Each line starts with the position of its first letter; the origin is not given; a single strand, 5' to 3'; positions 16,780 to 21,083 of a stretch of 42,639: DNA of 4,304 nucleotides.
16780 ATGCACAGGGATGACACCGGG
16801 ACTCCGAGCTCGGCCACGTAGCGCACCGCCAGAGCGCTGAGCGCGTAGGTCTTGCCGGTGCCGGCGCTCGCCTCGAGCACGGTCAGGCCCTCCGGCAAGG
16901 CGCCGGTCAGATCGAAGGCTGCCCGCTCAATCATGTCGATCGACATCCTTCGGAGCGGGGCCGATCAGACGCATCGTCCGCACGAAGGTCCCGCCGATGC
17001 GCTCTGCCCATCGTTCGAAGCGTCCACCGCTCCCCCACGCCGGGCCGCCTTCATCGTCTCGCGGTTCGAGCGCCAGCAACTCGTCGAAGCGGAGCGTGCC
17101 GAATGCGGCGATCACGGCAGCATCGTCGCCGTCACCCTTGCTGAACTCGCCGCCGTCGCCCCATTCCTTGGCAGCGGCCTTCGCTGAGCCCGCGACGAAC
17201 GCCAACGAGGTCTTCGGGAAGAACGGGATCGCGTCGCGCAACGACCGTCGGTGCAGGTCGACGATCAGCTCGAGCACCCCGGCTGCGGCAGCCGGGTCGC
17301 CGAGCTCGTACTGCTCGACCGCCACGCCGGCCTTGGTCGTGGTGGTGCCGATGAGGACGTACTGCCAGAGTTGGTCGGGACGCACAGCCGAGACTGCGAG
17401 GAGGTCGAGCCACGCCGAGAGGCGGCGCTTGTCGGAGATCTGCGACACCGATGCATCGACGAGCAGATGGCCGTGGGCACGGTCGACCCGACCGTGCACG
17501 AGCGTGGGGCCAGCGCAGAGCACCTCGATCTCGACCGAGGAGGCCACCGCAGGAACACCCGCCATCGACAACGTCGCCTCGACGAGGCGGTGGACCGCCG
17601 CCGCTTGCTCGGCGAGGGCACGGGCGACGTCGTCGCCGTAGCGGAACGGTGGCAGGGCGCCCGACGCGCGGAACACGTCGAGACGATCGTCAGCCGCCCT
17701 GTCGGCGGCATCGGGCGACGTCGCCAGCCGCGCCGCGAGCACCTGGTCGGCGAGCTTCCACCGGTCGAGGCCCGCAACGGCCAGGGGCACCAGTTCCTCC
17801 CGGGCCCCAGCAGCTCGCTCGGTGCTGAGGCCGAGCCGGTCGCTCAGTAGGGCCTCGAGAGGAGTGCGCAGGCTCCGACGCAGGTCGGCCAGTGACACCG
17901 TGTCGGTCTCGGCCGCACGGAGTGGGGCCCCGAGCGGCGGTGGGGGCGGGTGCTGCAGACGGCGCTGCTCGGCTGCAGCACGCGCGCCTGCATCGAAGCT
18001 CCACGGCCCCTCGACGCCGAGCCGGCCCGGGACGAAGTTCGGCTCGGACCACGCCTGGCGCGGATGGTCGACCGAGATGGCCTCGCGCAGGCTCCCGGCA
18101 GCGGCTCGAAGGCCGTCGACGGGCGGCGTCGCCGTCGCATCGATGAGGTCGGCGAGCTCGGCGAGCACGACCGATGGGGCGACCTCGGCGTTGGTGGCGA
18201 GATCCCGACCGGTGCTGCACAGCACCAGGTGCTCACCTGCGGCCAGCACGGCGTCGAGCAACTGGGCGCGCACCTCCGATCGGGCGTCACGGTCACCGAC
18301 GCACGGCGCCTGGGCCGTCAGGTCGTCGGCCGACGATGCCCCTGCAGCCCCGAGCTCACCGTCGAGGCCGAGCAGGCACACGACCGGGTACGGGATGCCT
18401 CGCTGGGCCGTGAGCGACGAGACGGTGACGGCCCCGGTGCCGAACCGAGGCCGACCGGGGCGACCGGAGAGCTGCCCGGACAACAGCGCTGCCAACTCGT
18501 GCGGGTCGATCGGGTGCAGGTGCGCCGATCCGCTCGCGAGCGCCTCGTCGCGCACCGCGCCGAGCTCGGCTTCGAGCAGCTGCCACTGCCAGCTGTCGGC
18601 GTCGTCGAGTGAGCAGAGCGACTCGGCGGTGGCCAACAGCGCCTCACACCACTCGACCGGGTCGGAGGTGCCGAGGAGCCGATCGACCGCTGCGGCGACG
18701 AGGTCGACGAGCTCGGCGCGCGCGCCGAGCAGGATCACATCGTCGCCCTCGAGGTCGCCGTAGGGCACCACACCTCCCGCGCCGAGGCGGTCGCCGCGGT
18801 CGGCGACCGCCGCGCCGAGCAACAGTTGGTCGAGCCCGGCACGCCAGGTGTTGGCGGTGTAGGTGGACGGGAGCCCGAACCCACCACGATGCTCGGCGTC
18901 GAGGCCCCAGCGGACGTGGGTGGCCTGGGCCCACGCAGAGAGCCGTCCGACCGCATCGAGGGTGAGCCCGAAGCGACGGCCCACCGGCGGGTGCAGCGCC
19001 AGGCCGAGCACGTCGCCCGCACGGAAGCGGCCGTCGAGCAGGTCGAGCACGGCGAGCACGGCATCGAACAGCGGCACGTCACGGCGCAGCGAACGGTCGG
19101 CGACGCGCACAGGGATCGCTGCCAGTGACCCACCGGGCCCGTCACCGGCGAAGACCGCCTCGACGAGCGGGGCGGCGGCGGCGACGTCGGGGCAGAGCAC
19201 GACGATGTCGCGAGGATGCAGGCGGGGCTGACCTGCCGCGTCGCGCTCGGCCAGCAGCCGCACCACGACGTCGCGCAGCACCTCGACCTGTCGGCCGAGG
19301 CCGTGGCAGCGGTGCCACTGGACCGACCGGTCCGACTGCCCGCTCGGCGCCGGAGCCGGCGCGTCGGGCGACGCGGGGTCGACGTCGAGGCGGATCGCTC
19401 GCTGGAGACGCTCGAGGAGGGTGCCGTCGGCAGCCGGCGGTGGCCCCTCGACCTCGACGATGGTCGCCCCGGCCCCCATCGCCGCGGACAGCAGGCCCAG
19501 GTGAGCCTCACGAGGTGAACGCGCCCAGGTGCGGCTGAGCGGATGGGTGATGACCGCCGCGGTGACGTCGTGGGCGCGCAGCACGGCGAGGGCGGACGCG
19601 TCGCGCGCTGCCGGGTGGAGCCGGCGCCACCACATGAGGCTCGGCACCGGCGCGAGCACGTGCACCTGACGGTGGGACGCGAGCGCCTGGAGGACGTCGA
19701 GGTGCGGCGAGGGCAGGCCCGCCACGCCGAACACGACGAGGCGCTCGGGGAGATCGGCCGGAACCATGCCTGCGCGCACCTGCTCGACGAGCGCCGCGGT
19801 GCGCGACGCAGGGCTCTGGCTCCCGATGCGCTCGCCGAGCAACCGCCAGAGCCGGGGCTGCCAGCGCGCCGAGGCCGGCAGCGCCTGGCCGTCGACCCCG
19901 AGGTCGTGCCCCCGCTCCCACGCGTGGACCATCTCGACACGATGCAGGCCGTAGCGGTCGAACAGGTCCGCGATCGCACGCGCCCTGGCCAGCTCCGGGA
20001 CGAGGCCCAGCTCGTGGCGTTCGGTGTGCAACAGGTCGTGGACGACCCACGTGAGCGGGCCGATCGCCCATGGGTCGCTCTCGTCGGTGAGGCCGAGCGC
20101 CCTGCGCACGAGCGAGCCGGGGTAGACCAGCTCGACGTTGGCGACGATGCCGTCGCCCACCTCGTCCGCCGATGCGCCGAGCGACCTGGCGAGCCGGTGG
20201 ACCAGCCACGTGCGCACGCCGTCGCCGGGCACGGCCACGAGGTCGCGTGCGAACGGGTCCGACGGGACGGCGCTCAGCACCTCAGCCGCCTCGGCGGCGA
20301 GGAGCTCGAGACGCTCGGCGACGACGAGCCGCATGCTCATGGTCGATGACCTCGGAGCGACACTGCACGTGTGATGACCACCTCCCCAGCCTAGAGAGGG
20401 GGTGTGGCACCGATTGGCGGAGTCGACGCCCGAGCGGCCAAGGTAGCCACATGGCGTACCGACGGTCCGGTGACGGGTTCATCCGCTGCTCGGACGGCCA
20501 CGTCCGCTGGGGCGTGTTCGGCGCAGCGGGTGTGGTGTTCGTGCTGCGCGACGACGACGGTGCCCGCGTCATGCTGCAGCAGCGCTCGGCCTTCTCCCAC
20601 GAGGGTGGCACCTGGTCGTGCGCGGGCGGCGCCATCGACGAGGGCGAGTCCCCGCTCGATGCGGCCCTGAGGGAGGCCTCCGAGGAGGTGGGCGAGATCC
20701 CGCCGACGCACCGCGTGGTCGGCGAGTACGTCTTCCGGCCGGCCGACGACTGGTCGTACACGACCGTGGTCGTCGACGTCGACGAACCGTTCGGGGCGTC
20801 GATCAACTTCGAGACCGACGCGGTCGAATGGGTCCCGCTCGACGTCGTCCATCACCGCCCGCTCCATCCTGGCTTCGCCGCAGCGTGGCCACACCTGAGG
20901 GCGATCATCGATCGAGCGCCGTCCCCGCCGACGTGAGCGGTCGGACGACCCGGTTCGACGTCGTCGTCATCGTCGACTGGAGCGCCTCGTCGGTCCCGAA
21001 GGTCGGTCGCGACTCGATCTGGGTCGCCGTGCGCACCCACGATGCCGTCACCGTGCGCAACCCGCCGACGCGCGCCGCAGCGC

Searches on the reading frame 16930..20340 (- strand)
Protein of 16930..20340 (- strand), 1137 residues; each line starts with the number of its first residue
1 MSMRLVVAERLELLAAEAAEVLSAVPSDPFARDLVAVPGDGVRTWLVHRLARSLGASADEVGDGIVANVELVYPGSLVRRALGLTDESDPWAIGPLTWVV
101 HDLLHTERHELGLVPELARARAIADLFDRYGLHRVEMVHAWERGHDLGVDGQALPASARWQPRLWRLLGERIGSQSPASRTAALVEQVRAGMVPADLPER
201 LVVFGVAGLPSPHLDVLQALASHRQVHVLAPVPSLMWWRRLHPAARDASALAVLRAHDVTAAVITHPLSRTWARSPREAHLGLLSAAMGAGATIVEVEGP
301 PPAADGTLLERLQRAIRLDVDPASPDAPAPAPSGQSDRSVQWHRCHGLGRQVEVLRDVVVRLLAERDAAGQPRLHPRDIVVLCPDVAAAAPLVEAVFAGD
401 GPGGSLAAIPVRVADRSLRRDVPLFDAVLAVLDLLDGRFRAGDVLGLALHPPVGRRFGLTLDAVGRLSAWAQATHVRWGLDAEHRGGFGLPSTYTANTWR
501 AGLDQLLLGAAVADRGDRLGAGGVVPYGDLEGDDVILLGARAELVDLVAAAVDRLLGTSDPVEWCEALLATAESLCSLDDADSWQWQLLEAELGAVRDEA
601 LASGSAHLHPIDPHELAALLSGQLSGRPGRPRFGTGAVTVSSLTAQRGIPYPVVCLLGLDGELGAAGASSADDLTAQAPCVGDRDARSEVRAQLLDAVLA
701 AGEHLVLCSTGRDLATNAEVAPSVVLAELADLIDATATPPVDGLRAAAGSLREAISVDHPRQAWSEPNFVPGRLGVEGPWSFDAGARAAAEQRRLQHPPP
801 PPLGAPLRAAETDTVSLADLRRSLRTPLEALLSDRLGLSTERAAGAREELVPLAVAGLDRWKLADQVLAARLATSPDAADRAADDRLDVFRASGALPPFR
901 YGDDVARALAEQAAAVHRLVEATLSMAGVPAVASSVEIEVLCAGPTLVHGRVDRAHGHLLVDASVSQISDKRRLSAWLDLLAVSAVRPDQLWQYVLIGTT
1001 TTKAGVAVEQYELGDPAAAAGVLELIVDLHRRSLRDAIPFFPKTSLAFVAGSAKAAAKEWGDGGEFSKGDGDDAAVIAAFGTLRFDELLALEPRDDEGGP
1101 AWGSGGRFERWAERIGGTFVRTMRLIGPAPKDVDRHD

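Call 61: search_protein_families(library=pfam, proteins=[window:16930-20340:-], max_evalue=0.00001)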
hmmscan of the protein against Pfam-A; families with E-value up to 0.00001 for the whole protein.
window:16930-20340:- (1137 aa): 2 families
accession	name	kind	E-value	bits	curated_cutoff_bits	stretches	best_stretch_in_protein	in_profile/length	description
PF04257.20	Exonuc_V_gamma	-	5.9e-46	157.5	25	1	5-317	3-312/314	Exodeoxyribonuclease V, gamma subunit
PF17946.7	RecC_C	-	1.4e-34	120.2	22.6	1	813-1050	2-199/202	RecC C-terminal domain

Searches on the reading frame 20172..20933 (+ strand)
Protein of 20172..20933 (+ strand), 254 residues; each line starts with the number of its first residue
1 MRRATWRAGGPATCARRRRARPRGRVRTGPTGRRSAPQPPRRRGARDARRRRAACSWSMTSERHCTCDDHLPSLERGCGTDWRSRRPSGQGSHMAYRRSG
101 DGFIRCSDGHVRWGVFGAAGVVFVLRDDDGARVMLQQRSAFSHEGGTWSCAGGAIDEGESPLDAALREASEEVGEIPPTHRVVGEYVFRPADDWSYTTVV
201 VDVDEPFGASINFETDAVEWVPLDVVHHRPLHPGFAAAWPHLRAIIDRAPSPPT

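Call 69: search_protein_families(library=pfam, proteins=[window:20172-20933:+], max_evalue=0.00001)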
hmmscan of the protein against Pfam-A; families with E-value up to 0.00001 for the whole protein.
window:20172-20933:+ (254 aa): 2 families
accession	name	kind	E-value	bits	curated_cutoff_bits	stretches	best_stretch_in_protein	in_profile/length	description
PF00293.34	NUDIX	-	1.4e-18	67.6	21.1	1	120-233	5-125/134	NUDIX domain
PF14815.12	NUDIX_4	-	2.2e-06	27.9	35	1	121-237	1-109/113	NUDIX domain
